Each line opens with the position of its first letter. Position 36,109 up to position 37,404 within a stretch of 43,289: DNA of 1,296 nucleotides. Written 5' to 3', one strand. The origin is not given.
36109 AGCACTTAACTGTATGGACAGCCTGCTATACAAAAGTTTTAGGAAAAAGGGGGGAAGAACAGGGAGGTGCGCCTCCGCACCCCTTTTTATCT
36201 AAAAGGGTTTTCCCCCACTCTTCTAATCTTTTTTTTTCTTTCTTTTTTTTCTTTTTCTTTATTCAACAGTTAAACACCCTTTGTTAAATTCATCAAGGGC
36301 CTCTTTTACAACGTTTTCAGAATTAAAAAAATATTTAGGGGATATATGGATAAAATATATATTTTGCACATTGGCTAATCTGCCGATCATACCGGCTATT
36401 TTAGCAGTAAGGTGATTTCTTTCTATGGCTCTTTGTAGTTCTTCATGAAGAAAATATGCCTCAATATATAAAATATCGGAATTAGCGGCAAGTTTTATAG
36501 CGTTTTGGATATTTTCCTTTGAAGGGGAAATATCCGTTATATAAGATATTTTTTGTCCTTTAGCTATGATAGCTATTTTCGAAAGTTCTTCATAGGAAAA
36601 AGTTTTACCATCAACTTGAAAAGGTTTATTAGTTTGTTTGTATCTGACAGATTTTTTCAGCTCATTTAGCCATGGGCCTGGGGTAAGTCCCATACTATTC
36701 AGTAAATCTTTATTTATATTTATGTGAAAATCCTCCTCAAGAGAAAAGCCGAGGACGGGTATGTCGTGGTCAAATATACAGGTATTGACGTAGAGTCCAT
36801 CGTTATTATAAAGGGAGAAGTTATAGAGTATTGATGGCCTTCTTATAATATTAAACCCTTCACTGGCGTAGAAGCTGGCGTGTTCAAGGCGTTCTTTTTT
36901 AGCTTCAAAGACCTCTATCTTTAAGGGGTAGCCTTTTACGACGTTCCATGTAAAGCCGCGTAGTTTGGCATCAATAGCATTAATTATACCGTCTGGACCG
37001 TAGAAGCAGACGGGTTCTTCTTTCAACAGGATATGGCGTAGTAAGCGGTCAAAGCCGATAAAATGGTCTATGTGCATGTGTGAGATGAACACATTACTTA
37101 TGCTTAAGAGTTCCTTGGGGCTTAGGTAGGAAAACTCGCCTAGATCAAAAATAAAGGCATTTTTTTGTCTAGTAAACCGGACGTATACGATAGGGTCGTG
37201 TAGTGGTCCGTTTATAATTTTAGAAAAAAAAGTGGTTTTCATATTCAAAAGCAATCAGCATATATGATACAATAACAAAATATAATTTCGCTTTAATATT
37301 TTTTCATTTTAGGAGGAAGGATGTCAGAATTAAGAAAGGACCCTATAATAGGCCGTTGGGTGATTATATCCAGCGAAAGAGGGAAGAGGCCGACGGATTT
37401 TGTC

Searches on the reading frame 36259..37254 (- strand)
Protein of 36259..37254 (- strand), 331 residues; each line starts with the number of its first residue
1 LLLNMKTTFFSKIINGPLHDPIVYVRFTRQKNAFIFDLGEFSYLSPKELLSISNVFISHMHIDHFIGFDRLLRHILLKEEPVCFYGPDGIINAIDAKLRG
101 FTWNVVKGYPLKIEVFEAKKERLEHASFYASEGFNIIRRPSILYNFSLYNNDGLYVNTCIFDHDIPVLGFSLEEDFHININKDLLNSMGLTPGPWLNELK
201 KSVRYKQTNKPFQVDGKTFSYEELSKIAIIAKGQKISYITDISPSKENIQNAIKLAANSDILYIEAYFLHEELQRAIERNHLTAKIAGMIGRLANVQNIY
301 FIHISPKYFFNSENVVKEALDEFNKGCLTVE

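Call 23: search_protein_families(library=ncbifam, proteins=[window:36259-37254:-], max_evalue=0.00001)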
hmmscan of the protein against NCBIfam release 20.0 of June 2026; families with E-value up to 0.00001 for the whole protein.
window:36259-37254:- (331 aa): 8 families
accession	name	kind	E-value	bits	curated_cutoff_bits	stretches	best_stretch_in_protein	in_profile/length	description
NF002558.0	PRK02126.1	subfamily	7.6e-94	314.5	315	1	5-325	1-334/345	ribonuclease Z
TIGR02651.1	RNase_Z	equivalog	1.2e-39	136.2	292.95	1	31-325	27-290/302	ribonuclease Z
NF000801.0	PRK00055.1-3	equivalog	9.2e-37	126.7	252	1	30-328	28-294/307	ribonuclease Z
NF000804.0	PRK00055.2-1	equivalog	6.7e-18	64.8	402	1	152-324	129-286/306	ribonuclease Z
NF000805.0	PRK00055.2-3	equivalog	8.3e-18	64.7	416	1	120-324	100-286/307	ribonuclease Z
NF000800.0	PRK00055.1-1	equivalog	1.7e-17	63.4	398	2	149-311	127-278/305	ribonuclease Z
TIGR02649.1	true_RNase_BN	exception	1.6e-13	50.4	563.7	1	52-118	56-122/304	ribonuclease BN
NF041851.1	cyc_nuc_deg_phdiest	equivalog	3.8e-11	42.8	400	1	229-324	152-239/253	cyclic nucleotide-degrading phosphodiesterase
